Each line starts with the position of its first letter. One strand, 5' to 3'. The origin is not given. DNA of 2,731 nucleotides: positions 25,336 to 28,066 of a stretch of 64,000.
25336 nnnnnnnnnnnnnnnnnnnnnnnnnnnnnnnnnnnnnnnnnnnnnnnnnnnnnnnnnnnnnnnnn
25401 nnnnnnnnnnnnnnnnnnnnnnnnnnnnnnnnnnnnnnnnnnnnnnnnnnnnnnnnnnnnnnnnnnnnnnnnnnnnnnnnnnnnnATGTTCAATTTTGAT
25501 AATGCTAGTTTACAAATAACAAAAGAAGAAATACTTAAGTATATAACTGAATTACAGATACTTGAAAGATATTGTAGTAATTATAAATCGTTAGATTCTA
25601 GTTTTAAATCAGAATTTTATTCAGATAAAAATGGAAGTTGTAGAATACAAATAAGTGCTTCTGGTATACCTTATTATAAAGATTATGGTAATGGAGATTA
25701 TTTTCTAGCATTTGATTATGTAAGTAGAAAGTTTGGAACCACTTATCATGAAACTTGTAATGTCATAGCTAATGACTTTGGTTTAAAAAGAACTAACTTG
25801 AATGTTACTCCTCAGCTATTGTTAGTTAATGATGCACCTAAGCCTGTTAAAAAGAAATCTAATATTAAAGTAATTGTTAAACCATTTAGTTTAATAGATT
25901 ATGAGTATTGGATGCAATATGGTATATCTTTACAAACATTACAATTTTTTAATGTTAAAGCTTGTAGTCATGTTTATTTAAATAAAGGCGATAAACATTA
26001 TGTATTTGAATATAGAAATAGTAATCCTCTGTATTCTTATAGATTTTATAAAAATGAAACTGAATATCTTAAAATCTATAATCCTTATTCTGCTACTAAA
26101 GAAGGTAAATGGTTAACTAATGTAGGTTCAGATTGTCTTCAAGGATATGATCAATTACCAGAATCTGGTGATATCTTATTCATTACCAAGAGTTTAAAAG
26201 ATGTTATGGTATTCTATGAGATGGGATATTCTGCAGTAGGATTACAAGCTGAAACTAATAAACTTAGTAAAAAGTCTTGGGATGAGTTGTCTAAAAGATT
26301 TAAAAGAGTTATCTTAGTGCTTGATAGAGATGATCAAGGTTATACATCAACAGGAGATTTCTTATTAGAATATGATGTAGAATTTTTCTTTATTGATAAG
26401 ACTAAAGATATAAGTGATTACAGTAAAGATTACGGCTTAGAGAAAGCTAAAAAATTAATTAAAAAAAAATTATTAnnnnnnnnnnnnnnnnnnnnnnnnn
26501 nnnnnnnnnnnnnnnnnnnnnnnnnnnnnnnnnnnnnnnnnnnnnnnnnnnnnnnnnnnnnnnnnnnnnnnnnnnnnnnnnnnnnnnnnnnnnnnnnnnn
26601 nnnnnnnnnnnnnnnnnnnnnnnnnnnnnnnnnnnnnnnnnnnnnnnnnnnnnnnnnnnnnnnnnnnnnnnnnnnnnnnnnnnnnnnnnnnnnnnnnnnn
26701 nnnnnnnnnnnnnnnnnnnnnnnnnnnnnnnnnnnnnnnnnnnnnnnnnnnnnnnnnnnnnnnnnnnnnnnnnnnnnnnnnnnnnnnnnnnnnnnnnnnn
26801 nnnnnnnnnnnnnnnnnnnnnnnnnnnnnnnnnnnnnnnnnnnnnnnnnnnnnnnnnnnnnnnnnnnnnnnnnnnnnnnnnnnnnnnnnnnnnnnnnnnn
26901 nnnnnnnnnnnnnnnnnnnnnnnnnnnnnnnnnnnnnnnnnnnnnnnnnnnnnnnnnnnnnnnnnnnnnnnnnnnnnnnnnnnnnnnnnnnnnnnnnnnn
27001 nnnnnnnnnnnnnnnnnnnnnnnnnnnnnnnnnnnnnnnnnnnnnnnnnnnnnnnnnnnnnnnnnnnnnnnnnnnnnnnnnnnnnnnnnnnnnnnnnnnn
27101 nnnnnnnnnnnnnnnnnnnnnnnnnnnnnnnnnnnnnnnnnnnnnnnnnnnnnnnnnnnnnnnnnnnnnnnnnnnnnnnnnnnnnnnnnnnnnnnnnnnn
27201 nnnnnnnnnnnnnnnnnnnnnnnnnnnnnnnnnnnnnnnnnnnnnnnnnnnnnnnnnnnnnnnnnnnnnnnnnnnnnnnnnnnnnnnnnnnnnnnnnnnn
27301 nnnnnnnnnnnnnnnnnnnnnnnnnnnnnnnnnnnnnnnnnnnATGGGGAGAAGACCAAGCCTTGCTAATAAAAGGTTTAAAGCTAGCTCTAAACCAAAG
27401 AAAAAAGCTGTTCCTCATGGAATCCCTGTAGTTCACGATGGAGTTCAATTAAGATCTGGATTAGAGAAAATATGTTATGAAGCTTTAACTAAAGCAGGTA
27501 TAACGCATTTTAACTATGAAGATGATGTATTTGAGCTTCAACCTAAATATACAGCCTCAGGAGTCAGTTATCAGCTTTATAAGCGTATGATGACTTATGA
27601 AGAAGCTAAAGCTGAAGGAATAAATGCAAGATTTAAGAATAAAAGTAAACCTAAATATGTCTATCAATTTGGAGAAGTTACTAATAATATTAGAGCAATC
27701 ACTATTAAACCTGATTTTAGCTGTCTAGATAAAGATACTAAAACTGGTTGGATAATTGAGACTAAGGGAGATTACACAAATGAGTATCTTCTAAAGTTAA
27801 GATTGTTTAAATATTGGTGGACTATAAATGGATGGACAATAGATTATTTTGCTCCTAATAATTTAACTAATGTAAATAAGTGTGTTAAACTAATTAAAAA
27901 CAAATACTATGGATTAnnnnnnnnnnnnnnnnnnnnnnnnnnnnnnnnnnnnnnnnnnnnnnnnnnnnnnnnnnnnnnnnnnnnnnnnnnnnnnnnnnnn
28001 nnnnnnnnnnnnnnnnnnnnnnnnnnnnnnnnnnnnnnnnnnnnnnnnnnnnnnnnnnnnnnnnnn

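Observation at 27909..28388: SAR-type glucosaminidase lysin inside the replication block, separate from a second lysis module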

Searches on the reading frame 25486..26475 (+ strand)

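Call 3: search_protein_families(library=pfam, proteins=[window:25486-26475:+], max_evalue=0.1)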
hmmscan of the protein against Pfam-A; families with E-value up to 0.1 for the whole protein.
window:25486-26475:+ (330 aa): 1 family
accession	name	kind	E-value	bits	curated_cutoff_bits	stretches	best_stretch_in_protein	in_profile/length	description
PF13155.12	Toprim_2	-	0.002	18.9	22.1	1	236-312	5-87/88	Toprim-like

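Call 4: search_protein_families(library=phrogs, proteins=[window:25486-26475:+], max_evalue=0.01)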
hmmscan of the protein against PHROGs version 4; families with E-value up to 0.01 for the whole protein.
window:25486-26475:+ (330 aa): 4 families
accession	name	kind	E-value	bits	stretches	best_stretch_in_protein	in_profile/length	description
phrog_12622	-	DNA, RNA and nucleotide metabolism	1.8e-35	123.7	1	9-290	24-316/415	DNA primase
phrog_239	-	DNA, RNA and nucleotide metabolism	4.8e-09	36.7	1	99-320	96-303/801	DNA primase/helicase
phrog_849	-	DNA, RNA and nucleotide metabolism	0.0053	16.7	1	204-327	213-342/435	DNA primase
phrog_11992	-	unknown function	0.0055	17.9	1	12-109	3-94/177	-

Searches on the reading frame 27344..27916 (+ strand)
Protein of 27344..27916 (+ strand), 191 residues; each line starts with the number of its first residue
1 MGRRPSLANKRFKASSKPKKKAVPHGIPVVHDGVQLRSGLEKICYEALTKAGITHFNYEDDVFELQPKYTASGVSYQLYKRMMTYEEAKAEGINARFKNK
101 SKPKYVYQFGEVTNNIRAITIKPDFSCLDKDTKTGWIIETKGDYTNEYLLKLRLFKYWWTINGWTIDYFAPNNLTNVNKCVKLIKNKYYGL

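Call 3: search_protein_families(library=pfam, proteins=[window:27344-27916:+], max_evalue=0.1)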
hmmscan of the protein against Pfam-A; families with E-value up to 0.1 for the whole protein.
window:27344-27916:+ (191 aa): 1 family
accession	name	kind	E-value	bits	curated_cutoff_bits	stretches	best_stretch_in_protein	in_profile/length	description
PF06356.17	DUF1064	-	2.5e-06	28.3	24.7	1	100-159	41-101/117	Protein of unknown function (DUF1064)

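Call 4: search_protein_families(library=phrogs, proteins=[window:27344-27916:+], max_evalue=0.01)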
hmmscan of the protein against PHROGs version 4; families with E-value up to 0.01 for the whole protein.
window:27344-27916:+ (191 aa): 1 family
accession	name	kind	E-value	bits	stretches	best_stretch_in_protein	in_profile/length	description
phrog_190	-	DNA, RNA and nucleotide metabolism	2.7e-06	27.9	1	115-177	231-292/338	Holliday junction resolvase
